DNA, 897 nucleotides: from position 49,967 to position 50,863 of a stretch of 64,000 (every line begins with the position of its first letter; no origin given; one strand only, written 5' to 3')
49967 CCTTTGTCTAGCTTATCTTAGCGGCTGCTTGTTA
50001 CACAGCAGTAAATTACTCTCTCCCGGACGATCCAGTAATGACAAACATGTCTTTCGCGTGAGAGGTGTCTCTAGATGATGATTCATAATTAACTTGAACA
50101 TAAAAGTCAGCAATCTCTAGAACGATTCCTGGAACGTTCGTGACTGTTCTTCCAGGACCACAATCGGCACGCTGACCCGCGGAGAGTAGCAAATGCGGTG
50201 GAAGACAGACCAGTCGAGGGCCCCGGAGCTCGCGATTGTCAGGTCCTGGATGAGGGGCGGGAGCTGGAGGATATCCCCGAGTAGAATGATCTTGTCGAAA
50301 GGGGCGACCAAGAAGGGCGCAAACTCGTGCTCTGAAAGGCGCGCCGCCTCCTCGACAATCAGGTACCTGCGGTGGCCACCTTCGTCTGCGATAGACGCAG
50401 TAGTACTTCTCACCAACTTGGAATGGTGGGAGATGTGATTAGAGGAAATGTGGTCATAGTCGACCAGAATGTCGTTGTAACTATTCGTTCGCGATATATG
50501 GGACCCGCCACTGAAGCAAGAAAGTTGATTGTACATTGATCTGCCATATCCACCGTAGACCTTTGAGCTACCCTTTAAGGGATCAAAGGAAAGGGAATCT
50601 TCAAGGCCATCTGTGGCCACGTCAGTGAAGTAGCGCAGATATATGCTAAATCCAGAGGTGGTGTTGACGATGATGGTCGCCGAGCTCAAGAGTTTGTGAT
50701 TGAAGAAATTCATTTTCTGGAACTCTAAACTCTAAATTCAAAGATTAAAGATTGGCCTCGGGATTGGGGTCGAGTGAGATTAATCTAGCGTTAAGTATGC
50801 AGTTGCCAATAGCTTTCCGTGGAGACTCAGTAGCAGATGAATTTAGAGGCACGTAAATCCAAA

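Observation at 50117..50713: Orphan Upf1-like SF1 helicase motif II-IV fragment with its own initiator, next to RecQ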

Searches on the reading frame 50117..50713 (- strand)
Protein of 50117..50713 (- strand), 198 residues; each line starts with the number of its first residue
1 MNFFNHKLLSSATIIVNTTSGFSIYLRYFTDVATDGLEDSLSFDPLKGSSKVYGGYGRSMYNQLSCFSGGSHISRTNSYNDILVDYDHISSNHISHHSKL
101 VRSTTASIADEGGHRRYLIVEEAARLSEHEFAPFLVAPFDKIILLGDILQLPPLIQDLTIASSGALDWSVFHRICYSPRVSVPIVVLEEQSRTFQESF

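Call 3: search_protein_families(library=pfam, proteins=[window:50117-50713:-], max_evalue=1)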
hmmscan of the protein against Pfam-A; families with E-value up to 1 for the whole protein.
window:50117-50713:- (198 aa): 1 family
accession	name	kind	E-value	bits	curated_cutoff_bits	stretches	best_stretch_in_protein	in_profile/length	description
PF13086.12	AAA_11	-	6e-05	23.4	27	1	93-155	188-254/257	AAA domain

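Call 4: search_solved_structures(query=window:50117-50713:-, max_evalue=10, show_alignments=3)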
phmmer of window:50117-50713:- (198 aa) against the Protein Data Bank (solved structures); distinct sequences matched with E-value up to 10: 15.
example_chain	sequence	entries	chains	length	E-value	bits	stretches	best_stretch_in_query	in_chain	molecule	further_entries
8ro0_Q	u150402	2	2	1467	0.035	16.9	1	117-193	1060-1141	Intron-binding protein aquarius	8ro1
4pj3_A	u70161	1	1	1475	0.047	16.5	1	117-193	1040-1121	Intron-binding protein aquarius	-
5mqf_U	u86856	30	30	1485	0.047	16.5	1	117-193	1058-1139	Intron-binding protein aquarius | RNA helicase aquarius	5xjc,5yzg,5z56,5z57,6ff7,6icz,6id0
9l5r_Y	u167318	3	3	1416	0.052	16.3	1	97-193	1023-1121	Pre-mRNA-splicing factor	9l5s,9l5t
9q9z_A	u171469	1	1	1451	0.09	15.6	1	115-193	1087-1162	NFX1-type zinc finger-containing protein 1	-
8xi2_Q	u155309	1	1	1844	0.1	15.4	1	118-192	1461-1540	Intron-binding protein aquarius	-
8rd3_A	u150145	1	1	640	0.18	14.6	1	116-182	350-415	ATP-dependent helicase NAM7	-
2xzl_A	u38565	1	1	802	0.24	14.2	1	116-182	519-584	ATP-DEPENDENT HELICASE NAM7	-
9qdq_A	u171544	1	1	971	0.31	13.8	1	116-182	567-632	ATP-dependent helicase NAM7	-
2xzo_A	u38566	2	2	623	0.56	13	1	116-175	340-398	REGULATOR OF NONSENSE TRANSCRIPTS 1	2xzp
2gjk_A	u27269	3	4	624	0.57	12.9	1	116-175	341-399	Regulator of nonsense transcripts 1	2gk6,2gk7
6ej5_A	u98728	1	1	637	0.59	12.9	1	116-175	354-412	Regulator of nonsense transcripts 1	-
7d5k_A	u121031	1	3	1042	0.65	12.7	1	127-193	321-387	Cellulose synthase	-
2wjv_A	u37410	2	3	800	0.99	12.2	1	116-175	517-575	REGULATOR OF NONSENSE TRANSCRIPTS 1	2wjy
9qwn_A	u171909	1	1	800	0.99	12.1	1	116-175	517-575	Isoform 2 of Regulator of nonsense transcripts 1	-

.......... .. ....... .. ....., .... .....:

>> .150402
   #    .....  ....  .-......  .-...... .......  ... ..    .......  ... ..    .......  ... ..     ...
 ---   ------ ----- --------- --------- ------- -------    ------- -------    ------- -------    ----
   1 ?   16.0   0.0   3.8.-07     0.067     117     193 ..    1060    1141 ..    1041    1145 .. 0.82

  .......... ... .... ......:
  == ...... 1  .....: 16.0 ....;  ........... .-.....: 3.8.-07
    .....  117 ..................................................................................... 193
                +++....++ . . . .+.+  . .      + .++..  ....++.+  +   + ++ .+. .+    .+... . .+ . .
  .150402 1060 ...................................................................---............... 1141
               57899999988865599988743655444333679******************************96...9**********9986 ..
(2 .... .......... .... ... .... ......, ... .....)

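Call 5: find_homologous_proteins(query=window:50117-50713:-, max_evalue=0.01)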
Query window:50117-50713:- (198 aa): 2 proteins with E <= 0.01 among 104 candidates.
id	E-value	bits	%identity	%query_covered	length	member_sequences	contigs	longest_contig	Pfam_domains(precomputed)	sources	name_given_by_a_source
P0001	5.2e-122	422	96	100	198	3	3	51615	-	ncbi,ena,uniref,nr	ncbi:Superfamily I DNA helicase [Giardia duodenalis]|uniref:Superfamily I DNA helicase n=1 Tax=Giard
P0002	1.8e-26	111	71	39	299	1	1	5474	-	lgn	-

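Call 7: list_cluster_members(proteins=[P0001, P0002, window:50117-50713:-])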
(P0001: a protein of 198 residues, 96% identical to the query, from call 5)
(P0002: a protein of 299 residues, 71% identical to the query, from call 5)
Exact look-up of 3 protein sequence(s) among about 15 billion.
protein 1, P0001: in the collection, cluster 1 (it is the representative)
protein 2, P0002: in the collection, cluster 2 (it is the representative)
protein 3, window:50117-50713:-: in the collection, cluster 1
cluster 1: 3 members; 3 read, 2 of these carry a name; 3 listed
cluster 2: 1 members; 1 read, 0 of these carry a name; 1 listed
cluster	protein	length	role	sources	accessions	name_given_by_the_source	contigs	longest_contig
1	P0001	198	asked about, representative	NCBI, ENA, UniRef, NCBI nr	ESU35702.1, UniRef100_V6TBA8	Superfamily I DNA helicase [Giardia duodenalis] | Superfamily I DNA helicase n=1 Tax=Giardia intestinalis TaxID=5741 RepID=V6TBA8_GIAIN | Superfamily I DNA helicase [Giardia intestinalis]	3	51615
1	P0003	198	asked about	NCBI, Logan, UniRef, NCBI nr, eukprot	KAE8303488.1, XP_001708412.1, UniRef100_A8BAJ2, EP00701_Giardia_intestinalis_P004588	hypothetical protein GL50803_0014917 [Giardia duodenalis] | Uncharacterized protein n=1 Tax=Giardia intestinalis (strain ATCC 50803 / WB clone C6) ... | hypothetical protein GL50803_0014917 [Giardia intestinalis]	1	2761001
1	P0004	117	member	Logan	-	-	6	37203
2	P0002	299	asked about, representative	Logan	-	-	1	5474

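Call 8: find_encoding_contigs(protein=P0002, flank=10000, max_places=6)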
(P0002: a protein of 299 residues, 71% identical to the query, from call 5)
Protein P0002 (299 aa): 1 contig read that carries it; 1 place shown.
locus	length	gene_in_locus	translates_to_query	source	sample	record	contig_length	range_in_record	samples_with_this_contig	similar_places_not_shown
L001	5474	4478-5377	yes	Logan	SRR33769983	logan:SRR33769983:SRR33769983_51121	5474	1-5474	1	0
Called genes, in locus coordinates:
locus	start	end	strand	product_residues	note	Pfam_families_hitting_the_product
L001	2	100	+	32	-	?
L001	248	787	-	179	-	-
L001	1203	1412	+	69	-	-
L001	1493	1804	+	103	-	-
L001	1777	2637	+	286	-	-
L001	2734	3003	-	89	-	-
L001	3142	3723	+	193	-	-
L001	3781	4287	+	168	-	-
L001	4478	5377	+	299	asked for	-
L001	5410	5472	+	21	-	?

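Call 9: find_encoding_contigs(protein=P0001, flank=6000, max_places=6)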
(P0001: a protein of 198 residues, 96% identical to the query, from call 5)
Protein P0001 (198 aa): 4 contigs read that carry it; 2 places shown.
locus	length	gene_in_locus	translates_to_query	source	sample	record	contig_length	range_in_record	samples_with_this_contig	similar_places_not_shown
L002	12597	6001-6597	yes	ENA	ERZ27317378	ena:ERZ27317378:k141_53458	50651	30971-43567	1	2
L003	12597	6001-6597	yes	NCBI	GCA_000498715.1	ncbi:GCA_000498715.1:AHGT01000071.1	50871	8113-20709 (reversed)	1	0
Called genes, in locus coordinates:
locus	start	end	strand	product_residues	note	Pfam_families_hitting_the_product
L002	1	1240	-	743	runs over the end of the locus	PF03133:TTL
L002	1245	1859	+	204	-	PF00179:UQ_con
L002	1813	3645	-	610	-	PF14671:DSPn, PF00782:DSPc, PF22784:PTP-SAK, PF22785:Tc-R-P, PF22741:PTP-NADK (weak)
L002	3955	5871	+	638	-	PF00270:DEAD, PF04851:ResIII (weak), PF00271:Helicase_C, PF16124:RecQ_Zn_bind (faint)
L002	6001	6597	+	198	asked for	-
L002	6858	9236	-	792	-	PF00069:Pkinase, PF07714:PK_Tyr_Ser-Thr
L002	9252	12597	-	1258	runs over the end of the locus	-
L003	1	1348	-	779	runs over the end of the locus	PF03133:TTL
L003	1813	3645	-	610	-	PF14671:DSPn, PF00782:DSPc, PF22784:PTP-SAK, PF22785:Tc-R-P, PF22741:PTP-NADK (weak)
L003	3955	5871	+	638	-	PF00270:DEAD, PF04851:ResIII (weak), PF00271:Helicase_C, PF16124:RecQ_Zn_bind (faint)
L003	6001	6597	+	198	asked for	-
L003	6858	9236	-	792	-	PF00069:Pkinase, PF07714:PK_Tyr_Ser-Thr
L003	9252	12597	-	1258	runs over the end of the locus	-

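Call 21: find_encoding_contigs(protein=P0004, flank=3000, max_places=8)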
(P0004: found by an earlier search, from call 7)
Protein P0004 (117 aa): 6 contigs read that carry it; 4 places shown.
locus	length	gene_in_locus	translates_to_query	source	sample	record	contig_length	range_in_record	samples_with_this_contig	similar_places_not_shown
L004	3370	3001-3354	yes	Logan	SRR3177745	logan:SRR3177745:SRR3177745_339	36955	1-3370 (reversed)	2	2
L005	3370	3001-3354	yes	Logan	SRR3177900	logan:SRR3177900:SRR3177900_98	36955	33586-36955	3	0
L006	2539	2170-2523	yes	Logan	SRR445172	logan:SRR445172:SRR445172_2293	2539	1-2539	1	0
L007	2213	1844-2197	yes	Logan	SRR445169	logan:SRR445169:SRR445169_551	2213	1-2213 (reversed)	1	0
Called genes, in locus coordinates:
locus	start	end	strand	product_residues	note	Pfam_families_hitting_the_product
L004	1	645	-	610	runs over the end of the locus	PF14671:DSPn, PF00782:DSPc, PF22784:PTP-SAK, PF22785:Tc-R-P, PF22741:PTP-NADK (weak)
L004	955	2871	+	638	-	PF00270:DEAD, PF04851:ResIII (weak), PF00271:Helicase_C, PF16124:RecQ_Zn_bind (faint)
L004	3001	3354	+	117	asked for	-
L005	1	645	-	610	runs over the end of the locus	PF14671:DSPn, PF00782:DSPc, PF22784:PTP-SAK, PF22785:Tc-R-P, PF22741:PTP-NADK (weak)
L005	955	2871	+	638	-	PF00270:DEAD, PF04851:ResIII (weak), PF00271:Helicase_C, PF16124:RecQ_Zn_bind (faint)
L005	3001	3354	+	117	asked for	-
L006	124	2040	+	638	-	PF00270:DEAD, PF04851:ResIII (weak), PF00271:Helicase_C, PF16124:RecQ_Zn_bind (faint)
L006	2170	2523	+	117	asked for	-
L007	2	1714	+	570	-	?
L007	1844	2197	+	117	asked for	-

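Call 31: search_protein_representatives(alignment_id=A2)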
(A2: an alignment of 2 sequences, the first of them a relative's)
Query: 2 sequences, 390 profile positions. Proteins with E-value up to 0.001 (for the whole library): 167; up to 1e-10: 10; up to 1e-30: 5. The best 150 are listed.
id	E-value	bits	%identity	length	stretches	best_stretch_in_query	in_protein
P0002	1.8e-188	642.7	-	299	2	116-390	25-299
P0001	2.2e-126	438.4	-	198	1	1-196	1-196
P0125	3.6e-116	404.7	-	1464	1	4-383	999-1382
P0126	2.0e-84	300.2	-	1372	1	107-383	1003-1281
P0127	6.6e-59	216.2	-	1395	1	114-363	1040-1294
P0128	2.1e-30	122.4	-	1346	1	105-247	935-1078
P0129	2.3e-24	102.4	-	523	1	114-250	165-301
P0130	4.8e-17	78.4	-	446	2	113-211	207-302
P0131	1.7e-13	66.7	-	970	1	98-210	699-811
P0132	1.1e-11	60.7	-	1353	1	116-216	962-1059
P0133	5.5e-09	51.8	-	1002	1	117-206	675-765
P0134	8.2e-09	51.3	-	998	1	117-232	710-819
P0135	1.3e-08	50.6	-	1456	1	112-247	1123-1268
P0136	3.3e-08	49.3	-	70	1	117-174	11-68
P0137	3.4e-08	49.3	-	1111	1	117-205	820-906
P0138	4.9e-08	48.7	-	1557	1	98-217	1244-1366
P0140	1.2e-07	47.4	-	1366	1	55-206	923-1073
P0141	1.6e-07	47.0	-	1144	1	84-230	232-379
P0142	2.5e-07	46.4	-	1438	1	113-206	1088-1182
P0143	2.7e-07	46.3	-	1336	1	113-209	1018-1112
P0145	4.0e-07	45.7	-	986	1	117-209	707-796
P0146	5.2e-07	45.3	-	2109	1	102-206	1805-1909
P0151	2.1e-06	43.3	-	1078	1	117-211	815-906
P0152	2.2e-06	43.3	-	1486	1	114-259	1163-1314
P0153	2.3e-06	43.2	-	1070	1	112-206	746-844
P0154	2.4e-06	43.2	-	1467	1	118-226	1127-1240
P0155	3.3e-06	42.7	-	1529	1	107-206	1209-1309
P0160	4.6e-06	42.2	-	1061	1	117-206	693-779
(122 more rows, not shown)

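Call 32: list_cluster_members(proteins=[P0125, P0126, P0127, P0128, P0129, P0130, P0131, P0132, P0135, P0138])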
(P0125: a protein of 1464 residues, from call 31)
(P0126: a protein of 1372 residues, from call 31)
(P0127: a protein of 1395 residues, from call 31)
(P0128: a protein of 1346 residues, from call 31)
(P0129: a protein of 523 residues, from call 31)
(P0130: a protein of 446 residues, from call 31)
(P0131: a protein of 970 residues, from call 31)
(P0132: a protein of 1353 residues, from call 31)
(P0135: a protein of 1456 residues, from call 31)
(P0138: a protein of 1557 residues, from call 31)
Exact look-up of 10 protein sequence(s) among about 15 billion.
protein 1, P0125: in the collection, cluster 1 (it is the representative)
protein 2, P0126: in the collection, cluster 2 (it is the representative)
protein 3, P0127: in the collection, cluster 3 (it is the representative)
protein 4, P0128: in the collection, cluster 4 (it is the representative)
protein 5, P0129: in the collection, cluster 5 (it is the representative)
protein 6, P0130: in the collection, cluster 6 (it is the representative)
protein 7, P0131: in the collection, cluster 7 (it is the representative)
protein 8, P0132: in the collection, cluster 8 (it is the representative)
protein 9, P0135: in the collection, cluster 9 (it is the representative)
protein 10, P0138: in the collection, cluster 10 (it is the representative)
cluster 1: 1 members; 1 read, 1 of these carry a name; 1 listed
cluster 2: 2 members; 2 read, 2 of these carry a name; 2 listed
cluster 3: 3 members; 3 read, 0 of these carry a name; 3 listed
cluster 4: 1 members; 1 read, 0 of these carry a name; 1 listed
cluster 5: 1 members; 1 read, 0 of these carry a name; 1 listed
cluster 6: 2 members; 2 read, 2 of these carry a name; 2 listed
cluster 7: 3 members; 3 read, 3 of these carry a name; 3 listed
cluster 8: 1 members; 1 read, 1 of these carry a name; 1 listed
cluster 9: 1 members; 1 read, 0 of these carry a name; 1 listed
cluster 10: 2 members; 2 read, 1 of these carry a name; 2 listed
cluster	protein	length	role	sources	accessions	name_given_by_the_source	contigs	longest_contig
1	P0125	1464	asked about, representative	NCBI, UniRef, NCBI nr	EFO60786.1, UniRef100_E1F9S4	Hypothetical protein GLP15_4901 [Giardia lamblia P15] | DNA2/NAM7 helicase-like C-terminal domain-containing protein n=1 Tax=Giardia intestinalis ...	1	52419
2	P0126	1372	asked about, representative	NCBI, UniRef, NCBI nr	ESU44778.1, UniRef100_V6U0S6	Hypothetical protein GSB_152074 [Giardia duodenalis] | DNA2/NAM7 helicase-like C-terminal domain-containing protein n=1 Tax=Giardia intestinalis ... | Hypothetical protein GSB_152074 [Giardia intestinalis]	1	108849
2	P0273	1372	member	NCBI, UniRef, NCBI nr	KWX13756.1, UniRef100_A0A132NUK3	hypothetical protein QR46_2248 [Giardia duodenalis assemblage B] | DNA2/NAM7 helicase-like C-terminal domain-containing protein n=1 Tax=Giardia duodenalis ... | hypothetical protein QR46_2248 [Giardia intestinalis assemblage B]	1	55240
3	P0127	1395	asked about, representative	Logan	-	-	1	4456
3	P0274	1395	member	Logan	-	-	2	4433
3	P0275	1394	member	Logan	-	-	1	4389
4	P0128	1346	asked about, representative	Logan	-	-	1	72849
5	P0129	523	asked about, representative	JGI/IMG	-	-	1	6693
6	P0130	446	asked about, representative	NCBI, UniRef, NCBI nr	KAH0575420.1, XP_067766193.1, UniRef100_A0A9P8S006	AAA domain-containing protein [Spironucleus salmonicida] | AAA domain-containing protein n=2 Tax=Spironucleus salmonicida TaxID=348837 ...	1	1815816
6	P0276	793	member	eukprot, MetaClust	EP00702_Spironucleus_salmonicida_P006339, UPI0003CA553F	EST47630.1 Putative DNA helicase domain-containing protein [Spironucleus salmonicida] | status=active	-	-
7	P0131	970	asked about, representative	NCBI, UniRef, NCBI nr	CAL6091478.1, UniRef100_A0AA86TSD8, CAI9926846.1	AAA_domain-containing protein [Hexamita inflata] | AAA domain-containing protein n=1 Tax=Hexamita inflata TaxID=28002 RepID=A0AA86TSD8_9EUKA | AAA domain-containing protein [Hexamita inflata]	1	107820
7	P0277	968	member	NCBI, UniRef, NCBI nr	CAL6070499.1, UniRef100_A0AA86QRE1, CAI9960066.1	AAA_domain-containing protein [Hexamita inflata] | AAA domain-containing protein n=1 Tax=Hexamita inflata TaxID=28002 RepID=A0AA86QRE1_9EUKA | AAA domain-containing protein [Hexamita inflata]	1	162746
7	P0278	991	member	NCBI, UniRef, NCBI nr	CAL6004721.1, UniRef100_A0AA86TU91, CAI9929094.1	AAA_domain-containing protein [Hexamita inflata] | AAA domain-containing protein n=1 Tax=Hexamita inflata TaxID=28002 RepID=A0AA86TU91_9EUKA | AAA domain-containing protein [Hexamita inflata]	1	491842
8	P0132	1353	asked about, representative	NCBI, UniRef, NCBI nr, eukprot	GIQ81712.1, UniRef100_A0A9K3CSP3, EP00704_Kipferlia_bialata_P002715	hypothetical protein KIPB_002715 [Kipferlia bialata] | AAA+ ATPase domain-containing protein n=1 Tax=Kipferlia bialata TaxID=797122 ... | g2715.t1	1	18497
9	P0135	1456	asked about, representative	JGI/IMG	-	-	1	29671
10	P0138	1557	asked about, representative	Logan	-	-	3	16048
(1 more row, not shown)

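Call 34: find_encoding_contigs(protein=P0125, flank=6000, max_places=3)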
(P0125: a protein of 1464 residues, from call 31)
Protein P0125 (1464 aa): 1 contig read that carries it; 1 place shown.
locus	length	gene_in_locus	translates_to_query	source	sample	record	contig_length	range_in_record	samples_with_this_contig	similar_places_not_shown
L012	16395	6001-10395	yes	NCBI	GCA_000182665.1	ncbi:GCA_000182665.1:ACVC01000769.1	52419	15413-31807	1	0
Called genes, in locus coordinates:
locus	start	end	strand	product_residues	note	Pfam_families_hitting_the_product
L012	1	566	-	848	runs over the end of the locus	PF03097:BRO1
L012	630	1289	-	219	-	-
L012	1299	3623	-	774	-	PF00069:Pkinase, PF03109:ABC1 (faint), PF07714:PK_Tyr_Ser-Thr, PF12796:Ank_2, PF12796:Ank_2, PF13857:Ank_5 (weak), PF00023:Ank (weak), PF12796:Ank_2, +2 more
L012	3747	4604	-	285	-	-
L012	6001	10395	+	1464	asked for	PF01443:Viral_helicase1 (faint), PF13086:AAA_11 (faint), PF13087:AAA_12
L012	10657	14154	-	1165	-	PF12796:Ank_2, PF13637:Ank_4 (faint), PF00023:Ank (faint), PF13606:Ank_3 (faint), PF13857:Ank_5 (faint), PF12796:Ank_2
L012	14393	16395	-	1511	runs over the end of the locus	PF00664:ABC_membrane, PF02463:SMC_N (faint), PF00005:ABC_tran, PF00664:ABC_membrane, PF00005:ABC_tran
